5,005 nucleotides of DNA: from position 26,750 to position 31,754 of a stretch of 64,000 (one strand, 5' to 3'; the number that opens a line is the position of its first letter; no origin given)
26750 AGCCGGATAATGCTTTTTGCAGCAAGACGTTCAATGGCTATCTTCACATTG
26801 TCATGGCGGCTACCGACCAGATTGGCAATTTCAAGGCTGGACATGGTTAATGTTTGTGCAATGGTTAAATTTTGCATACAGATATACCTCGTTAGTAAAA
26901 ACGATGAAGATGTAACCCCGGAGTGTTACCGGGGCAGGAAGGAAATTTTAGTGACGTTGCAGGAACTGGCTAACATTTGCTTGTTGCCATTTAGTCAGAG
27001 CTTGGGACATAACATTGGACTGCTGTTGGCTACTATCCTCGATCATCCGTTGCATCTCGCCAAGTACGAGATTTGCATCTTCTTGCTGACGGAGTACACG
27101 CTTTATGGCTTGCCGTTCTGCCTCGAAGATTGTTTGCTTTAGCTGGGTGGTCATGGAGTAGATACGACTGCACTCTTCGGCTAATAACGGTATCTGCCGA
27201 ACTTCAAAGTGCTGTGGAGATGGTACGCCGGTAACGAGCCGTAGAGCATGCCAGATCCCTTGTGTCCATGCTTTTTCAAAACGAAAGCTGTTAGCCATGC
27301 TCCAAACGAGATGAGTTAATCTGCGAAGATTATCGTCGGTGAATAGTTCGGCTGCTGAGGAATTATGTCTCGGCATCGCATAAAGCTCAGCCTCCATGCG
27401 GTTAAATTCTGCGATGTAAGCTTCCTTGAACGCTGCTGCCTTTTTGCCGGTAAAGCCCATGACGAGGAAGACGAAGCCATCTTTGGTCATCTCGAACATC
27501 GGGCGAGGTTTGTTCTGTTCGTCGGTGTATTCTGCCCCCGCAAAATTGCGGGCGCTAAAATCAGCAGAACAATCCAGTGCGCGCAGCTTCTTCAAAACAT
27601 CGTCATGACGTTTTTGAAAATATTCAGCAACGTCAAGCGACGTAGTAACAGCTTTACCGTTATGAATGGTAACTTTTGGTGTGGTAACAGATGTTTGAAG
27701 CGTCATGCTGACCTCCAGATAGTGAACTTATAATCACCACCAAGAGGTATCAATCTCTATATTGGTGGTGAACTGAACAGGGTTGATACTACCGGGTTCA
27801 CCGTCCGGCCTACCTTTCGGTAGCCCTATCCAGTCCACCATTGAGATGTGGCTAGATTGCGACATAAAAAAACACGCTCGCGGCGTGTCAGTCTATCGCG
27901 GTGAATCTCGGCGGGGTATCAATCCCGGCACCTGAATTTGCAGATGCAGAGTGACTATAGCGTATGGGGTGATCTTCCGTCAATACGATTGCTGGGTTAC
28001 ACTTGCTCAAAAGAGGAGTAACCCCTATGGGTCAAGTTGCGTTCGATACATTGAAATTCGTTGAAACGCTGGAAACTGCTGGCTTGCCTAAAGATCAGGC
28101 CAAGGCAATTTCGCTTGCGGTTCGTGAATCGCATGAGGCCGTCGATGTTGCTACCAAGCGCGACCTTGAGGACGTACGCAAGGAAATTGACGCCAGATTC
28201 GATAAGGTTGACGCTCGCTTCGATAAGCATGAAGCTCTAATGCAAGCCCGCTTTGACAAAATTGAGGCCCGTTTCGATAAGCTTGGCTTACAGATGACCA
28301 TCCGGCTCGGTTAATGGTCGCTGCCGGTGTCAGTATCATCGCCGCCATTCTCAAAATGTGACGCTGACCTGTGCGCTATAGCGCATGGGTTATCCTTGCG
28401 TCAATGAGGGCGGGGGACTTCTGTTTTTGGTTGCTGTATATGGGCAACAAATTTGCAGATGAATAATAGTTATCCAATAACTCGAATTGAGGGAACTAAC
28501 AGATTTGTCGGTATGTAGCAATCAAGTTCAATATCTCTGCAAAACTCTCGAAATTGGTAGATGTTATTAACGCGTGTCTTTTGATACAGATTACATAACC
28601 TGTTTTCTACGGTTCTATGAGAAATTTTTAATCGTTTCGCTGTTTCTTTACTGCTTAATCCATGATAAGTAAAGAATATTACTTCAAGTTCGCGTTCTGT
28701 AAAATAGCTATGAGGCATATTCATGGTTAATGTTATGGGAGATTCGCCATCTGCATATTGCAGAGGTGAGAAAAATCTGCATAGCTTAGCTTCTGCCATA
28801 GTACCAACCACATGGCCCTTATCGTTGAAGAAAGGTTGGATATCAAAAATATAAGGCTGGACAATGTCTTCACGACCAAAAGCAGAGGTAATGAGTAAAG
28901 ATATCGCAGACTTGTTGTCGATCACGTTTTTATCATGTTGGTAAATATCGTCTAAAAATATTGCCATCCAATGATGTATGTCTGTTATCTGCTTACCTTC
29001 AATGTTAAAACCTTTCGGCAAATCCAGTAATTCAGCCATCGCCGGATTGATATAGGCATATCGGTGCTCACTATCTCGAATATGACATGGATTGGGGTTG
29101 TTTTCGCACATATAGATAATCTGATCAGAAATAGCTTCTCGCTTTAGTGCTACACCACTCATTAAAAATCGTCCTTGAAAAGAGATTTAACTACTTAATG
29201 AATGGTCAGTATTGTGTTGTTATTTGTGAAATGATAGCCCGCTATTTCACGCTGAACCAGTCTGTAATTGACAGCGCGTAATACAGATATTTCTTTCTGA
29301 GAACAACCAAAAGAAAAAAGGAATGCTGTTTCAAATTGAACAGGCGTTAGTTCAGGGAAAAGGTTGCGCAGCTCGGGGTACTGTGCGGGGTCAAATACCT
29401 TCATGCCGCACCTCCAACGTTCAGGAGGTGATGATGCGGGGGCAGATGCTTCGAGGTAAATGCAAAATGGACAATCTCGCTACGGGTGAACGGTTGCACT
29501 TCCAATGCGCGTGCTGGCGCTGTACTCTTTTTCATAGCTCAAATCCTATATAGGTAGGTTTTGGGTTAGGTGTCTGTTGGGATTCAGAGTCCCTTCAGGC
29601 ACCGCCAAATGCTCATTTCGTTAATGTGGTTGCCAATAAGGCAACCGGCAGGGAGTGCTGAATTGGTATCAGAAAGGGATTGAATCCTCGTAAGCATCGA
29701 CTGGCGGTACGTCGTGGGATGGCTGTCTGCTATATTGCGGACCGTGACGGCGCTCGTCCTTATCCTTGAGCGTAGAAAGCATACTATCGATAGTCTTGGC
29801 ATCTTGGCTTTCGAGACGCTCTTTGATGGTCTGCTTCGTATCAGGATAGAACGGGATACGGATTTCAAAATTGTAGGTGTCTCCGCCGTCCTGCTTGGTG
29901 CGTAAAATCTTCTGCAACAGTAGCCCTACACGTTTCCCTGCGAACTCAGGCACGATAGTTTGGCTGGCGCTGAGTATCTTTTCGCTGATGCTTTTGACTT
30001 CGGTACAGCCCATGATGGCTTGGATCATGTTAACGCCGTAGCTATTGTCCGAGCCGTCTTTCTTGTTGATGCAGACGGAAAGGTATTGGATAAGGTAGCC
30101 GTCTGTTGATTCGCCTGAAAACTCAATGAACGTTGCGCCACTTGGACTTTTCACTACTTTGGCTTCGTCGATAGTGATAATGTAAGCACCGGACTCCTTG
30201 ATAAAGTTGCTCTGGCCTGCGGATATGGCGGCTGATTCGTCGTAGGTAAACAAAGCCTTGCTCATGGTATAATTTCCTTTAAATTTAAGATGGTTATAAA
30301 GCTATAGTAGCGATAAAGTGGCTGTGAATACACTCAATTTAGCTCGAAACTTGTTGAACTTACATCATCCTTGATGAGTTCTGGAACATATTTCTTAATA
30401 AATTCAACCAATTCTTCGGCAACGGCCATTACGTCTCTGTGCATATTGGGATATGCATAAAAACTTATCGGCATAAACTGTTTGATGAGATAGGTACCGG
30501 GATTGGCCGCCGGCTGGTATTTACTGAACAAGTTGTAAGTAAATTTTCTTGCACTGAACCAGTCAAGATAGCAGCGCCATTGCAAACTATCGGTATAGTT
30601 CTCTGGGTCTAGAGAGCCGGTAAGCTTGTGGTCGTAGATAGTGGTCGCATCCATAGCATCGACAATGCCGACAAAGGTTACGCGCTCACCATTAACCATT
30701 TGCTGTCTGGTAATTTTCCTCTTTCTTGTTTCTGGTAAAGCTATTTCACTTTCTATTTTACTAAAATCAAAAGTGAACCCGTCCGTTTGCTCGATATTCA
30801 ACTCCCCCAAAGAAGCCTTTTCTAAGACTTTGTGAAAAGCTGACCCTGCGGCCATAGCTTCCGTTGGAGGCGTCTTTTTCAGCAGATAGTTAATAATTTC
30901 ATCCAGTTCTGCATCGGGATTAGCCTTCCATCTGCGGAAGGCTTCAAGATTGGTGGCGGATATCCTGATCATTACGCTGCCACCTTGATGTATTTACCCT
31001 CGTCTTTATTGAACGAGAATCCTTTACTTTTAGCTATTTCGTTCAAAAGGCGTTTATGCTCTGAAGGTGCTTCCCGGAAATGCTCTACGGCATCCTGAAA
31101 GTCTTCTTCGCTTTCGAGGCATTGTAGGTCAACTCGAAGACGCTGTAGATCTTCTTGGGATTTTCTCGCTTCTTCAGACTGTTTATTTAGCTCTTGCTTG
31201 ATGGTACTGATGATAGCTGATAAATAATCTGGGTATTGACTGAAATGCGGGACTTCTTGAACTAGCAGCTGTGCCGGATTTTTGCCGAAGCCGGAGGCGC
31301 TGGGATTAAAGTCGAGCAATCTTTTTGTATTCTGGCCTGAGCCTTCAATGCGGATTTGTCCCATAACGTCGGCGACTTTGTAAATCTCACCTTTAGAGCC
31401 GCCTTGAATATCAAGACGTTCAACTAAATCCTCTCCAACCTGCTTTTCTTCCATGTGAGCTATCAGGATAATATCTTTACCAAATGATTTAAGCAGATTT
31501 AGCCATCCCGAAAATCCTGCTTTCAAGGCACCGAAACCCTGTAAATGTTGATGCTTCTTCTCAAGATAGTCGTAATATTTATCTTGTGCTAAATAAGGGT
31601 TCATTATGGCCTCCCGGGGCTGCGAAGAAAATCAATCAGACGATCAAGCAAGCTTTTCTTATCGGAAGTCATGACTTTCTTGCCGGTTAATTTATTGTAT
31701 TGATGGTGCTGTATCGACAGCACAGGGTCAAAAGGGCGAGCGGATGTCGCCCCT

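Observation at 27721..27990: Second C4 antisense switch with different recognition loops, wired directly to an antirepressor array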

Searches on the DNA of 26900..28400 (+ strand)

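Call 9: search_dna_similar(query=window:26900-28400:+, collection=ecoli_genomes, mode=near, max_rows=10)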
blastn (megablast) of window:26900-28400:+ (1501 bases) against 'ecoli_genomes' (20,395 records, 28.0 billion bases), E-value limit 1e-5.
No match.

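Call 31: search_dna_similar(query=window:27700-27990:-, collection=phages, mode=distant, max_rows=40, max_evalue=0.001)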
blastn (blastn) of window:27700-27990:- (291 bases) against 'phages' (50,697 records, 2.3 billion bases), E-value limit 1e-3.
Records with a match: 168; places in all: 168; records where one place covers at least 80% of the query: 10.
Best place of each record, by identity: 80-90% 1; 60-80% 167.
By first word of the organism name: Stx2a-converting 49; Escherichia 42; Stx1a-converting 37; Enterobacteria 12; Bacteriophage 8; Stx2-converting 8; Salmonella 3; Hamiltonella 2; Vibrio 2; Hafnia 1; and 4 more.
By host as written in the record: - 99; Escherichia coli C 3; Escherichia coli K514 (EHEC) 3; Candidatus Hamiltonella defensa 2; Escherichia coli str. K-12 substr. MG1655 2; Escherichia coli 2; Escherichia coli O157:H7 strain 71074 2; Escherichia coli PA2 2; and 47 more.
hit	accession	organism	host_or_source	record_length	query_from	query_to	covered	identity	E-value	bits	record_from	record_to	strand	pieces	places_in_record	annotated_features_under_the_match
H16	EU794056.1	Bacteriophage APSE-4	Candidatus Hamiltonella defensa strain ...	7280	7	282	95%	78.2%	1e-50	205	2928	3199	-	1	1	none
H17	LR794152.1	Bacteriophage APSE-2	aphid host's whole body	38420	7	282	95%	78.2%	1e-50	205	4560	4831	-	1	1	C4 antisense family sRNA | isrK Hfq binding family sRNA | Putative a' antisense region | Putative b' antisense region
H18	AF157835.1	Hamiltonella phage APSE-1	-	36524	6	261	88%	73.9%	5e-30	136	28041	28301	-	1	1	none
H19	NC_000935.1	Hamiltonella phage APSE-1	Endosymbiont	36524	6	261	88%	73.9%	5e-30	136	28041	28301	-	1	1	none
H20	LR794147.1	Bacteriophage APSE-7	aphid host's whole body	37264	7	261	88%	73.4%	2e-28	132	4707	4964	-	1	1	C4 antisense family sRNA | isrK Hfq binding RNA family sRNA | Putative a' antisense region | Putative b' antisense region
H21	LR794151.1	Bacteriophage APSE-7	aphid host's whole body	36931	7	261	88%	73.4%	2e-28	132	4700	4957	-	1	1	C4 antisense family sRNA | isrK Hfq binding family sRNA | Putative a' antisense region | Putative b' antisense region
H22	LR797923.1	Bacteriophage APSE-7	aphid host's whole body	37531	7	261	88%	70.0%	3e-19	100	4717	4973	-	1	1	C4 antisense family sRNA | isrK Hfq binding family sRNA | Putative a' antisense region | Putative b' antisense region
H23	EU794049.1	Bacteriophage APSE-2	Candidatus Hamiltonella defensa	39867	7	261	88%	69.9%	5e-17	93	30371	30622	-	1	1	none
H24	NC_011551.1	Bacteriophage APSE-2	Candidatus Hamiltonella defensa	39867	7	261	88%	69.9%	5e-17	93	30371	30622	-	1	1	none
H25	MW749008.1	Hafnia phage vB_HpaM_Meifeng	Hafnia paralvei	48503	30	258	79%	76.1%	7e-34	150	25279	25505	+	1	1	none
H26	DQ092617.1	Bacteriophage APSE-2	Candidatus Hamiltonella defensa (type ...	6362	7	261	88%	67.8%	1e-11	75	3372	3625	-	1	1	none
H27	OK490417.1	Klebsiella phage Kp4865-1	Klebsiella pneumoniae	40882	44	260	75%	72.8%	3e-19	101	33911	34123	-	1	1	record has no annotation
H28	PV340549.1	Escherichia phage PhiR12_1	Escherichia coli str. K-12 substr. ...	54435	50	258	72%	71.5%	4e-18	97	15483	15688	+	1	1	hypothetical protein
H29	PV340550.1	Escherichia phage PhiR12_2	Escherichia coli str. K-12 substr. ...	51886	50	258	72%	71.5%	4e-18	97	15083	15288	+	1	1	hypothetical protein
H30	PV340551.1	Escherichia phage PhiR12_2_star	Escherichia coli C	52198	50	258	72%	71.5%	4e-18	97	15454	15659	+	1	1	hypothetical protein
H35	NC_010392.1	Phage Gifsy-1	Salmonella typhimurium LT2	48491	50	227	61%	70.3%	2e-10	72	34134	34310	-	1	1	none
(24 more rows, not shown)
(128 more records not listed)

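Call 32: get_annotated_region(hit=H35, flank=1500)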
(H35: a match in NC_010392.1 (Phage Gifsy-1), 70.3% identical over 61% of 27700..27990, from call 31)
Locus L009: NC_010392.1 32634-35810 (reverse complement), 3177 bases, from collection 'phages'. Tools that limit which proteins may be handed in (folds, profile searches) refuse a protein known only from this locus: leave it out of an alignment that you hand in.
description: Phage Gifsy-1, complete genome.
organism: Phage Gifsy-1 (NCBI taxid 129861)
taxonomy: Viruses
host: Salmonella typhimurium LT2; source: -; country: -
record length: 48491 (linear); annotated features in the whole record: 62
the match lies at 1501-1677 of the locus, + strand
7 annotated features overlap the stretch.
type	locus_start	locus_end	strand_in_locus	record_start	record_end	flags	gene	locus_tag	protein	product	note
CDS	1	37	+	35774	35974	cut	-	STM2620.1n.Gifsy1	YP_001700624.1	hypothetical protein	-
CDS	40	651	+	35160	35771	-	-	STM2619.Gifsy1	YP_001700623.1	NinG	Sequence similarity to: ABN47314.1| NinG [Salmonella phage SETP1] & NP_040639.1| NinG protein [Enterobacteria phage ...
CDS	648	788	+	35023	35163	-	-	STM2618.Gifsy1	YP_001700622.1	conserved hypothetical bacteriophage protein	Sequence similarity to: YLCG_BP82 Uncharacterized protein in rusA 3'region (ORF45) [Bacteriophage 82]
CDS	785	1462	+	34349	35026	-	-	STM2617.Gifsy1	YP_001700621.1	bacteriophage antiterminator protein Q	Sequence similarity to: REGQ_BP82 Antitermination protein Q [Bacteriophage 82] & NP_892088.1| antiterminator Q ...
CDS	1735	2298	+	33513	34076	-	-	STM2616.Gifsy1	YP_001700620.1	conserved hypothetical bacteriophage protein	Sequence similarity to: CAJ26403.1| hypothetical protein [Bacteriophage Lahn2] & NP_050534.1| similar to antirepressor ...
tRNA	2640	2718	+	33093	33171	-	-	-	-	tRNA-Arg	-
CDS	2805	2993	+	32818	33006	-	-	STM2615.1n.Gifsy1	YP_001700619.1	hypothetical protein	-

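Call 33: get_annotated_region(hit=H17, flank=1500)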
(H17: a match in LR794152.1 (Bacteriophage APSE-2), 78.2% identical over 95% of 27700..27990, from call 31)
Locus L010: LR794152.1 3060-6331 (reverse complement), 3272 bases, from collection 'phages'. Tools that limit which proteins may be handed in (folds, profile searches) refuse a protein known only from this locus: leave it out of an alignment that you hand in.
description: Bacteriophage APSE-2 strain HaErgrossulariae-3692 genome assembly, chromosome: 1.
organism: Bacteriophage APSE-2 (NCBI taxid 340054)
taxonomy: Viruses; Duplodnaviria; Heunggongvirae; Uroviricota; Caudoviricetes; Sendosyvirus; Sendosyvirus APSE2
host: -; source: aphid host's whole body; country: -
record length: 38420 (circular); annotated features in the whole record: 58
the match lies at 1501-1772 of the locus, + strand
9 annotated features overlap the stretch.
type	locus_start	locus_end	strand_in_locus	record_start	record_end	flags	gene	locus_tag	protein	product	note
CDS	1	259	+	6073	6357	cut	-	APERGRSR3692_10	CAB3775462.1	VRR-NUC domain-containing protein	Predicted based upon similarity to PFAM VRR_NUC and related proteins in nr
CDS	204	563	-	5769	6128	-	-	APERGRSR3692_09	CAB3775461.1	Conserved hypothetical protein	Contains predicted cytoplasmatic, transmembrane, and non-cytoplasmatic domains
CDS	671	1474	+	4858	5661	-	-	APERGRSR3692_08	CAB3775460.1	KilA-N domain-containing protein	Predicted based upon similarity to PFAM KilA-N and related proteins in nr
ncRNA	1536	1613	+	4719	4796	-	-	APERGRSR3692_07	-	isrK Hfq binding family sRNA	Bacterial sRNA; isrK is an sRNA that binds the bacterial RNA binding protein called Hfq, an RNA chaperone that binds ...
ncRNA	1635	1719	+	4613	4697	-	-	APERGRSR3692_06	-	C4 antisense family sRNA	Bacterial sRNA; Not coded as antisense of any transcript in this phage; The c4 antisense RNA is a non-coding RNA used ...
misc_feature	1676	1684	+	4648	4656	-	-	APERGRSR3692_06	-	-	Putative a' antisense region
misc_feature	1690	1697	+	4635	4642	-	-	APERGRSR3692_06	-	-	Putative b' antisense region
CDS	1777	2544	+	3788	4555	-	-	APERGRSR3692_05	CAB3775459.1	BRO family, N-terminal domain-contaning protein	Predicted based upon similarity to PFAM Bro-N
CDS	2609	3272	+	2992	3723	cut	-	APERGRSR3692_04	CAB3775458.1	Putative phage regulatory protein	Predicted based upon similarity to PFAM Phage_pRha and related proteins in nr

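Call 34: search_rna_families(sources=[L009, L010], threshold=evalue, max_evalue=0.01, show_alignments=2)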
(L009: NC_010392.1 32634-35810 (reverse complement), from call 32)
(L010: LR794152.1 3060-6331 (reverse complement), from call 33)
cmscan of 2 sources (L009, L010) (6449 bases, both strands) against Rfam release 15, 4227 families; matches with E-value up to 0.01: 9.
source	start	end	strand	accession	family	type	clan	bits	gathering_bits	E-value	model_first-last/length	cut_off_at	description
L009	2331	2405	+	RF01393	isrJ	Gene; sRNA;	-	100.3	37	7e-19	1-75/75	no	isrJ Hfq binding RNA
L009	2901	2998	+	RF01392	isrI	Gene; sRNA;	-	79.9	45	1.5e-16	1-98/98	no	isrI Hfq binding RNA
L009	1495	1571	+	RF01394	isrK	Gene; sRNA;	-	79.3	50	2.4e-16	1-77/77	no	isrK Hfq binding RNA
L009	1597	1680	+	RF01695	C4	Gene; antisense;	CL00128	69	45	2.4e-12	1-87/87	no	C4 antisense RNA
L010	1536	1613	+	RF01394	isrK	Gene; sRNA;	-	62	50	7.3e-12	1-77/77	no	isrK Hfq binding RNA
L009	2640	2713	+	RF00005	tRNA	Gene; tRNA;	CL00001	59.9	29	1.9e-11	1-71/71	no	tRNA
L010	1635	1719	+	RF01695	C4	Gene; antisense;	CL00128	58.1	45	1.3e-09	1-87/87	no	C4 antisense RNA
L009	1482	1534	+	RF03163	c4-a1b1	Gene; antisense;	CL00128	48.1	46.7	4.5e-10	1-53/53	no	a1, b1 targets of C4 antisense RNA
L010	1523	1575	+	RF03163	c4-a1b1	Gene; antisense;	CL00128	41.4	46.7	4.7e-08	1-53/53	no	a1, b1 targets of C4 antisense RNA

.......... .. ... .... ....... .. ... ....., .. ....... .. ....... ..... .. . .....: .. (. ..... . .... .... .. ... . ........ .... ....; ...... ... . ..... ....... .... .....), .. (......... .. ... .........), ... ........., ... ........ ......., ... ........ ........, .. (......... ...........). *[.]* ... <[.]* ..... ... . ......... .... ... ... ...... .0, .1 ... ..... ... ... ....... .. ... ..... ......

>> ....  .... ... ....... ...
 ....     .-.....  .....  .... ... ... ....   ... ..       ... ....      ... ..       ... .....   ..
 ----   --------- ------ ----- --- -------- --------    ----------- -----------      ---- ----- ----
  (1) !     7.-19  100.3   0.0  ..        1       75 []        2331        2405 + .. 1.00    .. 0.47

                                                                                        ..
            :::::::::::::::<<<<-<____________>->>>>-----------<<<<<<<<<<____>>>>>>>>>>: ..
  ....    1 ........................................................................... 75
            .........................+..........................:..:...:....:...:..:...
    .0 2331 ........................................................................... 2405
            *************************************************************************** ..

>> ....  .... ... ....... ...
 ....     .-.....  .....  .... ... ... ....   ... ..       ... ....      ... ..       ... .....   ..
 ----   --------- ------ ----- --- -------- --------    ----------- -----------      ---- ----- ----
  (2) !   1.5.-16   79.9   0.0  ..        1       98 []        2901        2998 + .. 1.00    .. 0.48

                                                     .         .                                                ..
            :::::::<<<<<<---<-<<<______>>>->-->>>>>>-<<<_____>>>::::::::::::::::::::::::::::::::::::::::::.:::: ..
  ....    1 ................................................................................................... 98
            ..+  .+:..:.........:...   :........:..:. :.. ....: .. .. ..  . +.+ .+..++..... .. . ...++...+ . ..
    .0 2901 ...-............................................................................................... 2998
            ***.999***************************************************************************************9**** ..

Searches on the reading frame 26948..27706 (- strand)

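Call 6: search_protein_families(library=pfam, proteins=[window:26948-27706:-], max_evalue=0.01)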
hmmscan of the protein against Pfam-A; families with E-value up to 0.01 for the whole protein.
window:26948-27706:- (252 aa): 1 family
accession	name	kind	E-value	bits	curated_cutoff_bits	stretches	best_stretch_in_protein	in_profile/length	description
PF09669.15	Phage_pRha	-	9.2e-31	106.7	29.9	1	21-105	1-90/91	Phage regulatory protein Rha (Phage_pRha)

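Call 64: search_protein_families(library=phrogs, proteins=[window:26948-27706:-], max_evalue=0.00001)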
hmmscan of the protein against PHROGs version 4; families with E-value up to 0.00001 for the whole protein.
window:26948-27706:- (252 aa): 12 families
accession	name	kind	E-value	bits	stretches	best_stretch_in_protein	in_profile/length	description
phrog_995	-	transcription regulation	1.6e-56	193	1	5-136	105-236/307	transcriptional regulator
phrog_518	-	transcription regulation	1.5e-45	156.8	1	12-109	15-112/268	Rha-like transcriptional regulator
phrog_821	-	transcription regulation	3.2e-45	156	1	2-119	145-261/324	transcriptional regulator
phrog_18886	-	unknown function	3.6e-40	139.1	1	11-111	9-113/269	-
phrog_2657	-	transcription regulation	4.1e-30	105.9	1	11-109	14-115/243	transcriptional regulator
phrog_373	-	transcription regulation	1.2e-28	101.5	1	8-108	87-192/373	anti-repressor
phrog_63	-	transcription regulation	5.1e-18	66.6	1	9-109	121-223/431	anti-repressor Ant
phrog_15204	-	transcription regulation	4.9e-14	52.9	1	12-58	28-74/79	anti-repressor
phrog_10324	-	transcription regulation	8.2e-14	53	1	19-108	4-101/205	anti-repressor Ant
phrog_20738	-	transcription regulation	2.9e-09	38.7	1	75-109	3-37/103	anti-repressor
phrog_17716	-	unknown function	4e-08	35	1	83-113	1-31/101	-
phrog_8244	-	unknown function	2.3e-06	28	1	12-108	149-246/383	-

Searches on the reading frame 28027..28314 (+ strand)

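Call 8: search_protein_families(library=pfam, proteins=[window:28027-28314:+], max_evalue=0.01)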
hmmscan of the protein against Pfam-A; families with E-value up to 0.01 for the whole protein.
window:28027-28314:+ (95 aa): 1 family
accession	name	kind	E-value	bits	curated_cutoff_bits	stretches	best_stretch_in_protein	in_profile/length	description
PF07798.16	CCDC90-like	-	2.5e-05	24.6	33.5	1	6-63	1-64/175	Coiled-coil domain-containing protein 90-like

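Call 64: search_protein_families(library=phrogs, proteins=[window:28027-28314:+], max_evalue=0.00001)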
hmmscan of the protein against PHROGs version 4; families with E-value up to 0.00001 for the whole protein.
window:28027-28314:+ (95 aa): 3 families
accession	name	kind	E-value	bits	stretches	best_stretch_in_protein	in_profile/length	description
phrog_17872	-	unknown function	7e-22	78.9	1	1-89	1-99/100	-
phrog_9415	-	unknown function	2.2e-20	74.2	1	1-59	1-60/168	-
phrog_6701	-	unknown function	9.5e-08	33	0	40-91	62-113/169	-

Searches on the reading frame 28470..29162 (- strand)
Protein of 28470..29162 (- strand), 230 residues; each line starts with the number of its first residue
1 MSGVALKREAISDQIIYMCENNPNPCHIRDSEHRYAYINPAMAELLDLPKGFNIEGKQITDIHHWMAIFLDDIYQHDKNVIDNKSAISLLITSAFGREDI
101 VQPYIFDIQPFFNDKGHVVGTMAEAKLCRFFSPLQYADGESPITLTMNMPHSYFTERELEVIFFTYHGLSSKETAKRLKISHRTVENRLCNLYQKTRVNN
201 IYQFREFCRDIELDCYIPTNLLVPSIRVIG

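Call 8: search_protein_families(library=pfam, proteins=[window:28470-29162:-], max_evalue=0.01)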
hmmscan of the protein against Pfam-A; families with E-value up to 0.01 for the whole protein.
window:28470-29162:- (230 aa): 5 families
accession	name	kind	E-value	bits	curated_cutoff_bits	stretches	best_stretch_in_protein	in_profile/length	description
PF00196.25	GerE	-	7e-10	38.8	23.5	1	154-203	3-52/57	Bacterial regulatory proteins, luxR family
PF08281.18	Sigma70_r4_2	-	0.00016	21.7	25.7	1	160-190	17-48/54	Sigma-70, region 4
PF08448.16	PAS_4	-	0.00036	21.2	23.1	1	21-122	3-99/110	PAS fold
PF07638.17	Sigma70_ECF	-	0.00065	20.1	21.1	1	157-189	142-172/185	ECF sigma factor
PF13384.12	HTH_23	-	0.0047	17.1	24.6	1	157-187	6-36/50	Homeodomain-like domain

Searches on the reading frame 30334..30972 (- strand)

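Call 55: search_protein_families(library=pfam, proteins=[window:30334-30972:-], max_evalue=0.01)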
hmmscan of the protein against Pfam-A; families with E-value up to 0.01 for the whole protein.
window:30334-30972:- (212 aa): 1 family
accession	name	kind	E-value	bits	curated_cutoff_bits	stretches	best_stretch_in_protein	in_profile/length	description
PF12705.13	PDDEXK_1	-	0.00016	22.2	22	0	80-142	120-172/247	PD-(D/E)XK nuclease superfamily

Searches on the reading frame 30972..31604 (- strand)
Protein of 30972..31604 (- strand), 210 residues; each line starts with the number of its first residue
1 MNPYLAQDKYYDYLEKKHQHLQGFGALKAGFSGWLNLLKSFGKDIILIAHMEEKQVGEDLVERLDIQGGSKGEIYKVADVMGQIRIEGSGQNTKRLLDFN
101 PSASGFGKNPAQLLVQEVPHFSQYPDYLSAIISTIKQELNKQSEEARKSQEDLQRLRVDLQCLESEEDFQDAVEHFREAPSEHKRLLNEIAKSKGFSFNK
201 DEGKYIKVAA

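Call 55: search_protein_families(library=pfam, proteins=[window:30972-31604:-], max_evalue=0.01)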
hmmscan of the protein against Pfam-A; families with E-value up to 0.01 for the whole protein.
window:30972-31604:- (210 aa): 1 family
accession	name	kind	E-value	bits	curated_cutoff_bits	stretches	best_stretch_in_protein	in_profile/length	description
PF13479.12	AAA_24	-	7.9e-13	49.1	27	1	17-110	96-194/195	AAA domain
